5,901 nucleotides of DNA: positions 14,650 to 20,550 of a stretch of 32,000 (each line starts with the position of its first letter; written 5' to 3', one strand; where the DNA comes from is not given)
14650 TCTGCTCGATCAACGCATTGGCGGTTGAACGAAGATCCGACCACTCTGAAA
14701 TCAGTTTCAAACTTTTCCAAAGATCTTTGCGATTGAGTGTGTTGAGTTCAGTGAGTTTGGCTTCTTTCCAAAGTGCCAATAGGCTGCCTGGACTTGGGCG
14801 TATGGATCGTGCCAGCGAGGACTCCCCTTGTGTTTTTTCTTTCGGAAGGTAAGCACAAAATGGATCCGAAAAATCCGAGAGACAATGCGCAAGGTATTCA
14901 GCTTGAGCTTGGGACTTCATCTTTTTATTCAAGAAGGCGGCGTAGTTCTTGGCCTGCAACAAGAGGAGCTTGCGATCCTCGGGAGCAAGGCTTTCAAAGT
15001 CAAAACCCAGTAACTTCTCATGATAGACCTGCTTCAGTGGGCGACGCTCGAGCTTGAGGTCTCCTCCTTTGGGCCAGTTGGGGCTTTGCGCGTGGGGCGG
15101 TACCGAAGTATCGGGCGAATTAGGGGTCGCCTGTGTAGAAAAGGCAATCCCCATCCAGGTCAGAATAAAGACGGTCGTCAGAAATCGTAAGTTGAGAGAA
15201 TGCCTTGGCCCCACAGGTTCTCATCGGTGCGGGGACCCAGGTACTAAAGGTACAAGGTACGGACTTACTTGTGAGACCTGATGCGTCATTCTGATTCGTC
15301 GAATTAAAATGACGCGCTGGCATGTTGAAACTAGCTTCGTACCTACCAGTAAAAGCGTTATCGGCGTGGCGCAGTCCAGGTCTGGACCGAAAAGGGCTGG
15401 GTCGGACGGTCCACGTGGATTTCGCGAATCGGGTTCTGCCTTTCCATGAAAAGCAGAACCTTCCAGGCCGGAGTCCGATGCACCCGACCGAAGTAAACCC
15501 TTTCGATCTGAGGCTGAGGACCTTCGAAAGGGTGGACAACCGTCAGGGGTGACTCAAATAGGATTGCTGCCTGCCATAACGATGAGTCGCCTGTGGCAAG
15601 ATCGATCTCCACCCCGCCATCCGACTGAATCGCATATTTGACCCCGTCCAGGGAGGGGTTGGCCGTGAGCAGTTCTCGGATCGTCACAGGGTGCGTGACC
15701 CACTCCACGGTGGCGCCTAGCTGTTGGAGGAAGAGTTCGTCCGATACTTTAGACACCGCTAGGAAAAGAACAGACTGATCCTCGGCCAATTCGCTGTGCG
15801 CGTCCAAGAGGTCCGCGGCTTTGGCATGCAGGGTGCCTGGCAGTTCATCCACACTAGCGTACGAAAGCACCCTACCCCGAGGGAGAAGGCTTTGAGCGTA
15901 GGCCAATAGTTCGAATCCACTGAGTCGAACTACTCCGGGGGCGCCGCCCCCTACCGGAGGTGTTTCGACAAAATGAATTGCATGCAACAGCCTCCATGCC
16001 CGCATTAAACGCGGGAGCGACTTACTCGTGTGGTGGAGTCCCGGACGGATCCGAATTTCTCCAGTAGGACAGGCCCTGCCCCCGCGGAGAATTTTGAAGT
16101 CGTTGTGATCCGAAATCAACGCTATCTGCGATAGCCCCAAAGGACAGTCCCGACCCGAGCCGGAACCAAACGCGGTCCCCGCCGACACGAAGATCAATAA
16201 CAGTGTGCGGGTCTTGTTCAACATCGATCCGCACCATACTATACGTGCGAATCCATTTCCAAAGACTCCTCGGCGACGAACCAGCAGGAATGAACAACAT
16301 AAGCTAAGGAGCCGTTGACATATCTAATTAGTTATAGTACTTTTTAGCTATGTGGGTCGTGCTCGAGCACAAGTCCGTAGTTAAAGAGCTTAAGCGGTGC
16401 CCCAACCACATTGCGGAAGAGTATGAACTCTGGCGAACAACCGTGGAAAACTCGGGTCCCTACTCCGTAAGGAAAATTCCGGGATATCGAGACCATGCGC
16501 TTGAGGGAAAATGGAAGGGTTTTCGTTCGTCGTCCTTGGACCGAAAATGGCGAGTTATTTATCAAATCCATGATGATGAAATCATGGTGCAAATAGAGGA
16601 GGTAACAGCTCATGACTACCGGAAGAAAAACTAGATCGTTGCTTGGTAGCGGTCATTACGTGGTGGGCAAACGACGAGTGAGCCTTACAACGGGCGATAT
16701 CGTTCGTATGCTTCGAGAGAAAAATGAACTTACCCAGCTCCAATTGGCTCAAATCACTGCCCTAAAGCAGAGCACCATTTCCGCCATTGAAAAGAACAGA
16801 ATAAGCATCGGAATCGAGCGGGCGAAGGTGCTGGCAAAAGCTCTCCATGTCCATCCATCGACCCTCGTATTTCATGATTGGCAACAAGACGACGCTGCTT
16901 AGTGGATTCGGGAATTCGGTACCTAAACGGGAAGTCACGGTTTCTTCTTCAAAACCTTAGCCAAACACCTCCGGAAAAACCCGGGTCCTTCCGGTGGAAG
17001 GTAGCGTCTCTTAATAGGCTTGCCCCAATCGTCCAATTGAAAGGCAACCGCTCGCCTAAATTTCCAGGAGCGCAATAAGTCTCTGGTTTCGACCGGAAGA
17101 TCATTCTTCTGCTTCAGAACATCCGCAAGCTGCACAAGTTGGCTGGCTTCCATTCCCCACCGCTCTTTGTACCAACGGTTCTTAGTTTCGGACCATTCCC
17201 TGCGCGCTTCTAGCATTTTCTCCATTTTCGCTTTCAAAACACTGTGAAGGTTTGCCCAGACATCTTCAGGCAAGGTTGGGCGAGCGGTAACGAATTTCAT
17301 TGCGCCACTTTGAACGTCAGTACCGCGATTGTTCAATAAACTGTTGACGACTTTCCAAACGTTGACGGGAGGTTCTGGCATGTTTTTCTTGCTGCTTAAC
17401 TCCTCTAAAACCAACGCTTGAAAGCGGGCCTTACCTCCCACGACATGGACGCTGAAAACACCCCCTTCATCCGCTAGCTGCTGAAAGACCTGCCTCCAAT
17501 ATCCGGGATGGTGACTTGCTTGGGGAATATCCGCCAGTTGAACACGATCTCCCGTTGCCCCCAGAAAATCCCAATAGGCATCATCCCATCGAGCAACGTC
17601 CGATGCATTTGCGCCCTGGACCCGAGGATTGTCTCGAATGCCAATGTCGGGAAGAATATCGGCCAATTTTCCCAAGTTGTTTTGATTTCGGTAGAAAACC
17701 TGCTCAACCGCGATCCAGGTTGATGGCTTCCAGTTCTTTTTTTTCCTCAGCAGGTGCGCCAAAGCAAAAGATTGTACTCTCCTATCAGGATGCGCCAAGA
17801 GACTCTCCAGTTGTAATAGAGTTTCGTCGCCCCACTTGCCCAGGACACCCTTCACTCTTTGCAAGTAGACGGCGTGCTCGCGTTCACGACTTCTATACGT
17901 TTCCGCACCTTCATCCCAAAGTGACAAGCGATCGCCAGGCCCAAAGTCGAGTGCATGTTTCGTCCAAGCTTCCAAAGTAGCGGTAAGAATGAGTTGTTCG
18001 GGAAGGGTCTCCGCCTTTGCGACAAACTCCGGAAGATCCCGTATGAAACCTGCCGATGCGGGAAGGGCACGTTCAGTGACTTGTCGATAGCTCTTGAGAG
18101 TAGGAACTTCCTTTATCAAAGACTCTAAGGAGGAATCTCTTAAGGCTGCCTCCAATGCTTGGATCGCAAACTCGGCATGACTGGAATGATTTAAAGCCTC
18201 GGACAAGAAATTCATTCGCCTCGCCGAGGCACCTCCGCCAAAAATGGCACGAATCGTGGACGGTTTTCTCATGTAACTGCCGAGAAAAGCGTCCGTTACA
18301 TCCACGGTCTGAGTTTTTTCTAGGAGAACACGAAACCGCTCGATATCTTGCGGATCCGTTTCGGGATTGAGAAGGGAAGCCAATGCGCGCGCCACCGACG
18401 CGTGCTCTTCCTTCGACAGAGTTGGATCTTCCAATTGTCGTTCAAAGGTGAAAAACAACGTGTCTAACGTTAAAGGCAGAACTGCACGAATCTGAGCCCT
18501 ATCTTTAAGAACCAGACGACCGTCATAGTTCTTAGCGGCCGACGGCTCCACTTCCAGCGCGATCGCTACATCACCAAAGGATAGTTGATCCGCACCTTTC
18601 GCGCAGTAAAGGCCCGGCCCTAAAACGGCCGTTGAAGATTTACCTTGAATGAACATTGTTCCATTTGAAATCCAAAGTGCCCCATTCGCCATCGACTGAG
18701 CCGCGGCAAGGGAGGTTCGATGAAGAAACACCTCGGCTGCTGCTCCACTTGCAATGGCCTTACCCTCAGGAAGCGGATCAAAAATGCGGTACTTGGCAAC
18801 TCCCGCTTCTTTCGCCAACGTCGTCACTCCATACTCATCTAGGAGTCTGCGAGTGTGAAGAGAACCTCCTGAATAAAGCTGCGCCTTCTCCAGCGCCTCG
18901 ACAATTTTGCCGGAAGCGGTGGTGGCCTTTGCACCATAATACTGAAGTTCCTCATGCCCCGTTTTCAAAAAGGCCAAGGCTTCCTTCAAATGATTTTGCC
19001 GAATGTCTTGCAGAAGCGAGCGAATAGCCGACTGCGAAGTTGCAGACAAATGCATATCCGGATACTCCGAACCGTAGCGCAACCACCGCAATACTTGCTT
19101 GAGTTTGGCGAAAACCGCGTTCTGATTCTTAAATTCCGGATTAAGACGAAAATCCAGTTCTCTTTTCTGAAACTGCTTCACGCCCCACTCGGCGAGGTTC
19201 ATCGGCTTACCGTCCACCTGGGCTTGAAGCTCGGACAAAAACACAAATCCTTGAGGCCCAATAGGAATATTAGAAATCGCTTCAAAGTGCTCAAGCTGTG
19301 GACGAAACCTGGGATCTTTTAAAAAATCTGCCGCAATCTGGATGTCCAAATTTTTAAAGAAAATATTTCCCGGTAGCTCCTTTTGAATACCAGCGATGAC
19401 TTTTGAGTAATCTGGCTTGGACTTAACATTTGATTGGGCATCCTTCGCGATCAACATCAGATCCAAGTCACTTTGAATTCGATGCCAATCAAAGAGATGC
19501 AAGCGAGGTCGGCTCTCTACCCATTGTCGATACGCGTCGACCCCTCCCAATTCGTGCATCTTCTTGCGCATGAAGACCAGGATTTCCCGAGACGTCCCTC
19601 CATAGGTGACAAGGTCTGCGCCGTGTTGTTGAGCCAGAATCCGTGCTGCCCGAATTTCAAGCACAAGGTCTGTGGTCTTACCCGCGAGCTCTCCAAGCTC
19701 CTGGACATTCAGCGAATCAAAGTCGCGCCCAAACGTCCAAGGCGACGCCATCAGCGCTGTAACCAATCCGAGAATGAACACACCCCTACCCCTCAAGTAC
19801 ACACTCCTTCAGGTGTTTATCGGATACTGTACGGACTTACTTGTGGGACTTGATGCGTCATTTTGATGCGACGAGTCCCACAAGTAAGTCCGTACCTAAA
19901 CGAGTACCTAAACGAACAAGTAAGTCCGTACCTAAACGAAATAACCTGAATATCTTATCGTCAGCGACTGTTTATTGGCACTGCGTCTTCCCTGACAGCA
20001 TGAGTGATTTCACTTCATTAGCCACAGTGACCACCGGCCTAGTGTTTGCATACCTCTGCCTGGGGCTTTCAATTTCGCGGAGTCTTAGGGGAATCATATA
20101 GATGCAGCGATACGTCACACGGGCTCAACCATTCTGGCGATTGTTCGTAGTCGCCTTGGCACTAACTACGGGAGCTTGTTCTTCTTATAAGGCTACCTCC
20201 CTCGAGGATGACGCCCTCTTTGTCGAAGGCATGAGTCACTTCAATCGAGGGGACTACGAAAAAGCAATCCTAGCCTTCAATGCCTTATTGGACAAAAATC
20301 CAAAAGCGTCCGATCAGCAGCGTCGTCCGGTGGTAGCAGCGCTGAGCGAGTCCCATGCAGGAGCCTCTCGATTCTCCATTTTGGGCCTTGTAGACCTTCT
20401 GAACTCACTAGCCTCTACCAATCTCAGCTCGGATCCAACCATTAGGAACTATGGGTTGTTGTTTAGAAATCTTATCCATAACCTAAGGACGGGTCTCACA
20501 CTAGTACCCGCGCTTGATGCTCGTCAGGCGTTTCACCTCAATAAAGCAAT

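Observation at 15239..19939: Four-gene accessory islet bracketed by a 34-bp direct repeat and inverted GTACCT triplets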

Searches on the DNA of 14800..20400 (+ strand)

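Call 13: search_rna_families(source=window, start=14800, end=20400, threshold=evalue, max_evalue=1)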
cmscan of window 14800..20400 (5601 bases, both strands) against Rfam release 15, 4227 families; matches with E-value up to 1: 1.
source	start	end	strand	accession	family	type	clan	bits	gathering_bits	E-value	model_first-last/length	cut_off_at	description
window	14931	15028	-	RF01514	Afu_513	Gene; snRNA; snoRNA; CD-box;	-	19.5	48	0.59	1-103/103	no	A. fumigatus snoRNA Afu_513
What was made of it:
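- Rfam gave no hit (call 13).
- Tried and rejected: Rfam, both strands at E up to 1, gave nothing relevant (call 13).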

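Call 100: search_dna_similar(query=window:15239-19939:+, collection=plasmids, mode=distant, max_rows=8)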
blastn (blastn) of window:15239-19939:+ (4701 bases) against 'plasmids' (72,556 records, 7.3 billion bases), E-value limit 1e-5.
No match.

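Call 101: search_dna_similar(query=window:15239-19939:+, collection=phages, mode=distant, max_rows=8)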
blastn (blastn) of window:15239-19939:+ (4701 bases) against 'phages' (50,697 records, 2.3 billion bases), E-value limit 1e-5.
No match.
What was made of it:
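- Tried and rejected: Plasmid and phage BLAST of the whole block found no match (calls 100, 101).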

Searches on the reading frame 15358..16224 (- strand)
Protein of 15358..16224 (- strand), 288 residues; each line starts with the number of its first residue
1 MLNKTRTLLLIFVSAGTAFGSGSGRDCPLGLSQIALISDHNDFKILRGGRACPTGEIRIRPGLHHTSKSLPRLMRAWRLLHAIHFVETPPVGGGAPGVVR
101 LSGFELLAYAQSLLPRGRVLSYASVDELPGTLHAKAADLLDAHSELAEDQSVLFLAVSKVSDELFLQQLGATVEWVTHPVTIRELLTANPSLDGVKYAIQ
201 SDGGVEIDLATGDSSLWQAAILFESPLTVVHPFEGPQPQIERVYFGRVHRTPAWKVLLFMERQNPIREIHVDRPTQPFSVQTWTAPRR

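Call 8: search_protein_families(library=pfam, proteins=[window:15358-16224:-], max_evalue=0.01)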
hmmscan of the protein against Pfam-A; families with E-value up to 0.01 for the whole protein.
window:15358-16224:- (288 aa): 0 families

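Call 24: list_cluster_members(proteins=[P0009, P0001, window:15358-16224:-, window:16350-16634:+, window:16612-16902:+, P0005, P0004])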
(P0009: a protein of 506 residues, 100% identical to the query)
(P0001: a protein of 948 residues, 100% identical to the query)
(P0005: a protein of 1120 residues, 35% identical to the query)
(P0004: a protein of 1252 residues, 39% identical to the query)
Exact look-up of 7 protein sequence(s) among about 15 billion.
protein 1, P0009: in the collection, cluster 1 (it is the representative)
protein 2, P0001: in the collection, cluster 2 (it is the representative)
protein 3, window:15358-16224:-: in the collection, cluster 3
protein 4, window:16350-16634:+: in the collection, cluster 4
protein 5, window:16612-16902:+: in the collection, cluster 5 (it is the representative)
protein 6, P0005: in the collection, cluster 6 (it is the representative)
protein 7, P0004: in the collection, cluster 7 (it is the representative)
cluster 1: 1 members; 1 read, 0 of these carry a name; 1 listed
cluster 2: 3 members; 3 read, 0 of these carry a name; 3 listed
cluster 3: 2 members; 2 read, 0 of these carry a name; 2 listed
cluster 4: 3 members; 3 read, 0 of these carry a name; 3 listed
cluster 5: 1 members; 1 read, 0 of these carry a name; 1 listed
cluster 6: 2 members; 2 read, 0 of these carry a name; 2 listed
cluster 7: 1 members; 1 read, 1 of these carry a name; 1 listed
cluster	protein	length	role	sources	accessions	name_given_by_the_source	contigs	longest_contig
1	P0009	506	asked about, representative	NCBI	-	-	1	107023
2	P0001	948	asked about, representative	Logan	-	-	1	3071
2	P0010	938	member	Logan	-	-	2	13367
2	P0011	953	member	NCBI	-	-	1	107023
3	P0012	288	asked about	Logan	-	-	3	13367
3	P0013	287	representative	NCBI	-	-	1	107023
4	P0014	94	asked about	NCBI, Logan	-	-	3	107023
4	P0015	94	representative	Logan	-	-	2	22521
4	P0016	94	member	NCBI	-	-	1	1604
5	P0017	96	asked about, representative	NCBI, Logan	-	-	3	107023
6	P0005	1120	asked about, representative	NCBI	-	-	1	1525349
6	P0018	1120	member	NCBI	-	-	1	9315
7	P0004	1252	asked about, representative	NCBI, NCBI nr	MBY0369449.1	hypothetical protein K2X33_02110, partial [bacterium] | hypothetical protein [bacterium]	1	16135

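Call 32: search_protein_representatives(protein=window:15358-16224:-)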
Query: 288 residues. Proteins with E-value up to 0.001 (for the whole library): 2; up to 1e-10: 2; up to 1e-30: 1. The best 2 are listed.
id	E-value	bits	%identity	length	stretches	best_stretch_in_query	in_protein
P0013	5.3e-190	646.0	100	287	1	2-288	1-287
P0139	6.0e-22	94.5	31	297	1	7-285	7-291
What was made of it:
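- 15358..16224 (-): 288-aa orphan; the N-terminus reads as a signal peptide by eye; GC 57.6%, GC3 63%. One homolog (31% identity, E 6e-22) among 1.84 billion representatives (call 32).
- The 288-aa protein has one homolog (call 32).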

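Call 57: search_protein_families(library=padloc, proteins=[window:15358-16224:-], max_evalue=0.01)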
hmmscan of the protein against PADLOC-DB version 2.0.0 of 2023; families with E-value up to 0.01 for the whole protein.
window:15358-16224:- (288 aa): 0 families

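Call 58: search_protein_families(library=ncbifam, proteins=[window:15358-16224:-], max_evalue=0.01)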
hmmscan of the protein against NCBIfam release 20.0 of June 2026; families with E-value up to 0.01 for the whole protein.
window:15358-16224:- (288 aa): 0 families
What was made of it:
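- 15358..16224 (-): No Pfam, NCBIfam or PADLOC hit (calls 8, 57, 58).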

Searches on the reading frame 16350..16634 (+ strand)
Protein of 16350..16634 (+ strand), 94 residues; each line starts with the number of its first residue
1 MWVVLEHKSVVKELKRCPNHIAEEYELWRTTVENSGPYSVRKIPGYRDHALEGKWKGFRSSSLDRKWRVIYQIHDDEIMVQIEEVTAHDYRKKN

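Call 8: search_protein_families(library=pfam, proteins=[window:16350-16634:+], max_evalue=0.01)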
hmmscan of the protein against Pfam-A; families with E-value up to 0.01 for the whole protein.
window:16350-16634:+ (94 aa): 3 families
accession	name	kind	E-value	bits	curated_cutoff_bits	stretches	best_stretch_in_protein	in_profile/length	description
PF15738.11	YafQ_toxin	-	1.6e-07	31.9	30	1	45-89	42-84/88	Bacterial toxin of type II toxin-antitoxin system, YafQ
PF05016.21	ParE_toxin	-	0.00071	20.6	23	1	8-85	5-82/89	ParE toxin of type II toxin-antitoxin system, parDE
PF05015.19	HigB-like_toxin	-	0.0054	17.6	27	1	42-79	46-84/91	RelE-like toxin of type II toxin-antitoxin system HigB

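Call 16: find_encoding_contigs(protein=window:16350-16634:+, flank=10000, max_places=6)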
Protein window:16350-16634:+ (94 aa): 4 contigs read that carry it; 4 places shown.
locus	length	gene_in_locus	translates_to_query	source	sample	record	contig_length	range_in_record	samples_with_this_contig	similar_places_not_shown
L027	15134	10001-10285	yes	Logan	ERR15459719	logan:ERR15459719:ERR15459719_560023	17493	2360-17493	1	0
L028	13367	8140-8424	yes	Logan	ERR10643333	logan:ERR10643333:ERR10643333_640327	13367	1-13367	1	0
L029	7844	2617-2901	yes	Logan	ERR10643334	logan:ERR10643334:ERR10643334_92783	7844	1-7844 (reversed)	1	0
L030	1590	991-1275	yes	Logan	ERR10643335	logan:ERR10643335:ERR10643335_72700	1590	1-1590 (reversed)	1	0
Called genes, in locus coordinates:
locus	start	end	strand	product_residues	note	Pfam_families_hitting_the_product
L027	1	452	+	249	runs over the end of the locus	PF01925:TauE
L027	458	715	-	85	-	PF00462:Glutaredoxin, PF13417:GST_N_3 (weak), PF13409:GST_N_2 (weak)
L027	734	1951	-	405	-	PF01612:DNA_pol_A_exo1, PF00570:HRDC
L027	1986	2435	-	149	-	-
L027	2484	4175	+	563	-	PF00009:GTP_EFTU, PF01926:MMR_HSR1 (weak), PF22042:EF-G_D2, PF03144:GTP_EFTU_D2 (weak), PF16658:RF3_C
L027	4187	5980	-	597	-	PF00501:AMP-binding, PF23562:AMP-binding_C_3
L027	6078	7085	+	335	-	-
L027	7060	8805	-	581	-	PF01464:SLT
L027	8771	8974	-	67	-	-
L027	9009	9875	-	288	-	-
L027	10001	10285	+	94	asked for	PF15738:YafQ_toxin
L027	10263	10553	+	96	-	PF12844:HTH_19 (weak), PF13560:HTH_31 (faint), PF01381:HTH_3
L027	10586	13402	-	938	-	-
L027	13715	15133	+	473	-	?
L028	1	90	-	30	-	?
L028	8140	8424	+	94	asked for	PF15738:YafQ_toxin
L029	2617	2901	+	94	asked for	PF15738:YafQ_toxin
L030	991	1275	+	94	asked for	PF15738:YafQ_toxin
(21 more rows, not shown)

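Call 57: search_protein_families(library=padloc, proteins=[window:16350-16634:+], max_evalue=0.01)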
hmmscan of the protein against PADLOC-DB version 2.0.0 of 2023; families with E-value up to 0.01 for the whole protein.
window:16350-16634:+ (94 aa): 0 families

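Call 58: search_protein_families(library=ncbifam, proteins=[window:16350-16634:+], max_evalue=0.01)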
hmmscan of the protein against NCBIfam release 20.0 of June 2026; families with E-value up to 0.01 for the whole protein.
window:16350-16634:+ (94 aa): 3 families
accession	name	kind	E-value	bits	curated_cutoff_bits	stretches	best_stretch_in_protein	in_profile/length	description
TIGR02385.1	RelE_StbE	subfamily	8.7e-10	39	27.9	1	8-86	6-82/88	type II toxin-antitoxin system mRNA interferase toxin, RelE/StbE family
TIGR00053.1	TIGR00053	subfamily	9.4e-10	39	87.25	1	44-89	43-88/92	YafQ family addiction module toxin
TIGR02116.1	toxin_Txe_YoeB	equivalog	0.00042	20.5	51.8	1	50-80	43-73/80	Txe/YoeB family addiction module toxin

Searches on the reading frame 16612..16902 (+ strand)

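Call 8: search_protein_families(library=pfam, proteins=[window:16612-16902:+], max_evalue=0.01)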
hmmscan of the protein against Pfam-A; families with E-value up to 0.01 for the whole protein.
window:16612-16902:+ (96 aa): 9 families
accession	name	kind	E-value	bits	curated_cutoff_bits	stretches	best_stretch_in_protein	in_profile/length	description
PF01381.28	HTH_3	-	1.7e-11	44.4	23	1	31-84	1-54/55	Helix-turn-helix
PF12844.13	HTH_19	-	7.9e-07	29.3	30.2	1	31-85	4-58/64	Helix-turn-helix domain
PF13560.12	HTH_31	-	2.7e-06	28.1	27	1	31-83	6-59/64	Helix-turn-helix domain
PF13443.12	HTH_26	-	0.00033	21.3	22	1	33-86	4-58/63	Cro/C1-type HTH DNA-binding domain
PF13413.12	HTH_25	-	0.00073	19.7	24.6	1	32-65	3-36/62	Helix-turn-helix domain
PF13744.12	HTH_37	-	0.0016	18.7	27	1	31-65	23-57/80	Helix-turn-helix domain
PF01022.26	HTH_5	-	0.0023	18.2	22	0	29-57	6-33/47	Bacterial regulatory protein, arsR family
PF13412.12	HTH_24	-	0.006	16.6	21.9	0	26-58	4-36/48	Winged helix-turn-helix DNA-binding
PF01047.28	MarR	-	0.0098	16.2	24.6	0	24-59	2-37/59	MarR family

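Call 57: search_protein_families(library=padloc, proteins=[window:16612-16902:+], max_evalue=0.01)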
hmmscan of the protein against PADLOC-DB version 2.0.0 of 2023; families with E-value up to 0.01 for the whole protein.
window:16612-16902:+ (96 aa): 15 families
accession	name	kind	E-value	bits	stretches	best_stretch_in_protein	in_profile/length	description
PDLC02926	HTH_VI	-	5e-10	37.5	1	28-94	3-69/92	-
PDLC03665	Control_protein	-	7.7e-08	30.5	1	23-86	5-69/77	control protein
PDLC04142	capH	-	1.3e-07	30.6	1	27-89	7-69/103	capH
PDLC03954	RmrA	-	1.3e-06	25.6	1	23-86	7-70/380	-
PDLC03671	Control_protein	-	3e-06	25.4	1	29-81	17-69/84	control protein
PDLC03953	RmrA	-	5.9e-05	20.4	1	27-80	6-59/373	-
PDLC03949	RmrA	-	0.0003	17.8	1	32-85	8-61/363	-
PDLC03536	REase_II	-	0.0006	17.5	1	31-81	15-65/237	Type II restriction enzyme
PDLC03668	Control_protein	-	0.00063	18.2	1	30-87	12-67/79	control protein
PDLC03951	RmrA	-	0.0014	15.7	1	32-85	14-67/400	-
PDLC03946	RmrA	-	0.0016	15.2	1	32-87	8-62/357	-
PDLC03666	Control_protein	-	0.002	16.6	1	28-82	8-62/77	control protein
PDLC03664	Control_protein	-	0.0027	16.1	1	28-85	15-72/74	control protein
PDLC03260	MTase_II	-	0.0041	14.1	1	18-62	98-143/349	Type II methyltransferase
PDLC03948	RmrA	-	0.0056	13.6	1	33-83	15-65/397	-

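Call 58: search_protein_families(library=ncbifam, proteins=[window:16612-16902:+], max_evalue=0.01)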
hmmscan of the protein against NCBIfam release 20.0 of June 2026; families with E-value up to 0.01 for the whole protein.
window:16612-16902:+ (96 aa): 11 families
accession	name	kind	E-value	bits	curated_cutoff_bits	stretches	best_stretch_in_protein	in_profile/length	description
TIGR03070.1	couple_hipB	subfamily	1.3e-06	28.2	71.65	1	28-70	4-46/58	type II toxin-antitoxin system Y4mF family antitoxin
TIGR00270.2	TIGR00270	equivalog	6.7e-06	26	110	1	29-81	78-130/159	multiprotein bridging factor aMBF1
NF047948.1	male_kill_WMK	equivalog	1.1e-05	25.1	300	1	26-86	5-65/300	WO male-killing family protein Wmk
NF007271.0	PRK09726.1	equivalog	2.4e-05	24.2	79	1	30-63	16-49/88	type II toxin-antitoxin system antitoxin HipB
NF041951.1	phage_RstR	subfamily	0.00018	21.8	80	1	29-93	5-69/108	RstR family transcriptional repressor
NF007408.0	PRK09943.1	equivalog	0.00019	21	211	1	24-84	5-65/185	HTH-type transcriptional regulator PuuR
NF008109.0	PRK10856.1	equivalog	0.00022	21.1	208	1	23-66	11-54/334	cytoskeleton protein RodZ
NF007257.0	PRK09706.1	subfamily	0.00046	20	101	1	26-92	5-71/135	transcriptional repressor DicA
TIGR03830.1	CxxCG_CxxCG_HTH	subfamily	0.00076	19.3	61.8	1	24-84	63-122/127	type II TA system antitoxin MqsA family protein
NF041575.1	antitoxPezA_Strep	equivalog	0.0013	18.7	290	1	28-80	3-55/158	type II toxin-antitoxin system antitoxin PezA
NF006015.0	PRK08154.1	subfamily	0.0061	15.8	204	1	25-88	29-92/314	anaerobic benzoate catabolism transcriptional regulator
